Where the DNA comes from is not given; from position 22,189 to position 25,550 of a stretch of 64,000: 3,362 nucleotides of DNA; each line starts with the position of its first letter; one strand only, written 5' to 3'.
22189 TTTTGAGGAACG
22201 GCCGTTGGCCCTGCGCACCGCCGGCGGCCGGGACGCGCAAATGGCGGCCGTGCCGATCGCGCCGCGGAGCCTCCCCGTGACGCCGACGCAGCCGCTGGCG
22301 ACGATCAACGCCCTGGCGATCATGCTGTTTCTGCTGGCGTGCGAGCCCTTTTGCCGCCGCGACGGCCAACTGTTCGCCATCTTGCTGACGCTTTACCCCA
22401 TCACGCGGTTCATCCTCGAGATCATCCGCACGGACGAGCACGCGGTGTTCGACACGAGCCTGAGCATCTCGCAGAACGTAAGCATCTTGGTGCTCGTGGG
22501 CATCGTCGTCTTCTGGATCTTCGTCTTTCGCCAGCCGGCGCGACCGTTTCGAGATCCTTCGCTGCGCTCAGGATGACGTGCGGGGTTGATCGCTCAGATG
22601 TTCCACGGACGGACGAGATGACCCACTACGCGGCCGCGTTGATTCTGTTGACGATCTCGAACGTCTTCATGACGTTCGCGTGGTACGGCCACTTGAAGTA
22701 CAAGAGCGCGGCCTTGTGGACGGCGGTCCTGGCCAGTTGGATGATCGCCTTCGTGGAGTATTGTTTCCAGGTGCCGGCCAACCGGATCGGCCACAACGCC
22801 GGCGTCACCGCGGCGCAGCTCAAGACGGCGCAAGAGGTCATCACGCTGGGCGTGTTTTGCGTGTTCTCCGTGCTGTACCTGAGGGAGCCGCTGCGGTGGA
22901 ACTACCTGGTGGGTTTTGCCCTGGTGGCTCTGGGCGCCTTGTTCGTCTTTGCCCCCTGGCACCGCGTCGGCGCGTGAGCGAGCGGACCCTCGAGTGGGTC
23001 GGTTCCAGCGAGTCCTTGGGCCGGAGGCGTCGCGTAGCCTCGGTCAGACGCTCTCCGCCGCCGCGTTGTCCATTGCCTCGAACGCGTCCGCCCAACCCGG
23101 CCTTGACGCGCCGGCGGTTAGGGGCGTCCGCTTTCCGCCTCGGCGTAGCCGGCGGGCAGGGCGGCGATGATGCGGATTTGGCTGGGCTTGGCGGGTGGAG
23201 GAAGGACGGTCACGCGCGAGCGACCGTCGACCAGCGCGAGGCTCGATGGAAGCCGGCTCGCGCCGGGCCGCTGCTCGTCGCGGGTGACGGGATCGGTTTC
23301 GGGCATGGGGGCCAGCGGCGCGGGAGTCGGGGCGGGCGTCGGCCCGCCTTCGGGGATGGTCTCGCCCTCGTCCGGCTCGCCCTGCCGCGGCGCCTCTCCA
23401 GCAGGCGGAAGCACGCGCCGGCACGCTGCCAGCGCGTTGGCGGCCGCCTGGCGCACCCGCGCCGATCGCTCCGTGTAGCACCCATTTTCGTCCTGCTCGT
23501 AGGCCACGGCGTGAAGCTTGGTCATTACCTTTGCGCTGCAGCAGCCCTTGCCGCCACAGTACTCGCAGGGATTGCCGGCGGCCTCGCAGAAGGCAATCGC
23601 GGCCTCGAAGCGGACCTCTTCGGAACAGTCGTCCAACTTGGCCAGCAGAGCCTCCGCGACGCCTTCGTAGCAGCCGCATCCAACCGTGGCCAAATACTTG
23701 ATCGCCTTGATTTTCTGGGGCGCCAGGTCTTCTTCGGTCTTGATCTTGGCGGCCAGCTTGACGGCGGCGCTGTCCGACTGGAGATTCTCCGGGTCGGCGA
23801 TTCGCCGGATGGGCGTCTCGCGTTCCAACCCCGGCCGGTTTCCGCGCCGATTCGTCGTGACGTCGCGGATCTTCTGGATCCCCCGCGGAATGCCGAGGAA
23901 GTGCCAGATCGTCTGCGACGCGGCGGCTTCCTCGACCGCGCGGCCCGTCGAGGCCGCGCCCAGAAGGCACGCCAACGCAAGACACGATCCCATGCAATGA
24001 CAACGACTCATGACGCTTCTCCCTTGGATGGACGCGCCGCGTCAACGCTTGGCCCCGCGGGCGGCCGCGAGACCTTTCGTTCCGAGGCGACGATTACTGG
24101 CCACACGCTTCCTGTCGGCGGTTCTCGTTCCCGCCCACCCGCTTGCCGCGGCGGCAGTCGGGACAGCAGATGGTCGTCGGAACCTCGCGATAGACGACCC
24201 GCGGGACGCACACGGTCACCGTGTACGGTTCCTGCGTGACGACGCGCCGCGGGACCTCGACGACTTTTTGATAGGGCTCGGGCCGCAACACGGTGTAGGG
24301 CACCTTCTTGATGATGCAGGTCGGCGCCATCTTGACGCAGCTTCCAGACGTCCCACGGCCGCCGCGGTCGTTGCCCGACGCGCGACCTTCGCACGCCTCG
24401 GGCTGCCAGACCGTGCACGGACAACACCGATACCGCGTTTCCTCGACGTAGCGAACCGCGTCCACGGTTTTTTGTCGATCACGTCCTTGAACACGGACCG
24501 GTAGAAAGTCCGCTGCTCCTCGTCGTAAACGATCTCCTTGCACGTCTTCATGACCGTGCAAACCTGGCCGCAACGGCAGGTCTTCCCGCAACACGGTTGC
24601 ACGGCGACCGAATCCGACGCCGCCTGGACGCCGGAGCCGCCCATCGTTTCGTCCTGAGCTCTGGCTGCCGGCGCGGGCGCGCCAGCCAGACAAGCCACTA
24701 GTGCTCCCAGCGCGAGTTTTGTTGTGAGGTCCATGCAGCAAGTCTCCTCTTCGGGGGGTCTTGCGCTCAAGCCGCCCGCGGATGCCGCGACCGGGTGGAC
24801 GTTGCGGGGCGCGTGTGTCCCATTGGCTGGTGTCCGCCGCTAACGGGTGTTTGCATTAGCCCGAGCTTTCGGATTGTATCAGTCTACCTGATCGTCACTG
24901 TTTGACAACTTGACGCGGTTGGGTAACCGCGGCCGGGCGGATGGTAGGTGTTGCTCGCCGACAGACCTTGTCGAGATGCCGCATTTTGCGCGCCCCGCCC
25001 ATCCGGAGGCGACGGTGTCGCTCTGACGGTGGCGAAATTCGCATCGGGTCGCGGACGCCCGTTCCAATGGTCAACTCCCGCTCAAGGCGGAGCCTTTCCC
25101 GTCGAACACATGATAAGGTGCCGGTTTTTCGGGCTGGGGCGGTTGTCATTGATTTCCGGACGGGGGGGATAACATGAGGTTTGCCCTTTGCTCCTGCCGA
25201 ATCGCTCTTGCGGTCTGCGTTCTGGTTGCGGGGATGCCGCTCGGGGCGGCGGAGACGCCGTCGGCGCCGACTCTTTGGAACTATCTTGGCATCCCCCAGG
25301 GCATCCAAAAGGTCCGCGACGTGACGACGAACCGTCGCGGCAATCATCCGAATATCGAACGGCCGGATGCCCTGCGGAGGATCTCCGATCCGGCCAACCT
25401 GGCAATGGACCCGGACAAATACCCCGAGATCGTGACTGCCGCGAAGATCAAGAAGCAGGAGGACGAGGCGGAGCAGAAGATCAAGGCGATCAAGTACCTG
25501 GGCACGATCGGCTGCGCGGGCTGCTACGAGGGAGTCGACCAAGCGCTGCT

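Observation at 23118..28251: TonB-dependent-receptor-like barrel carrying a novel Cys-rich HEAT-like N-terminal domain, with a secreted stand-alone paralog of that domain and a Cys-rich small gene encoded divergently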

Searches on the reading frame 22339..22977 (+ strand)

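Call 55: search_protein_families(library=pfam, proteins=[window:22339-22977:+], max_evalue=0.0001)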
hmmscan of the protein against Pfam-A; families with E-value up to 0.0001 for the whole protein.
window:22339-22977:+ (212 aa): 1 family
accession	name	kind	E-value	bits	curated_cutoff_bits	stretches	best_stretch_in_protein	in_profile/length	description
PF04342.18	DMT_6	-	4.4e-43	146.2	25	1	101-204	2-104/104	Putative member of DMT superfamily (DUF486)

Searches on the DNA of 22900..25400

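Call 70: search_rna_families(source=window, start=22900, end=25400, threshold=evalue, max_evalue=1)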
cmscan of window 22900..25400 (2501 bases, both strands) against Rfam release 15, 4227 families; matches with E-value up to 1: 0.
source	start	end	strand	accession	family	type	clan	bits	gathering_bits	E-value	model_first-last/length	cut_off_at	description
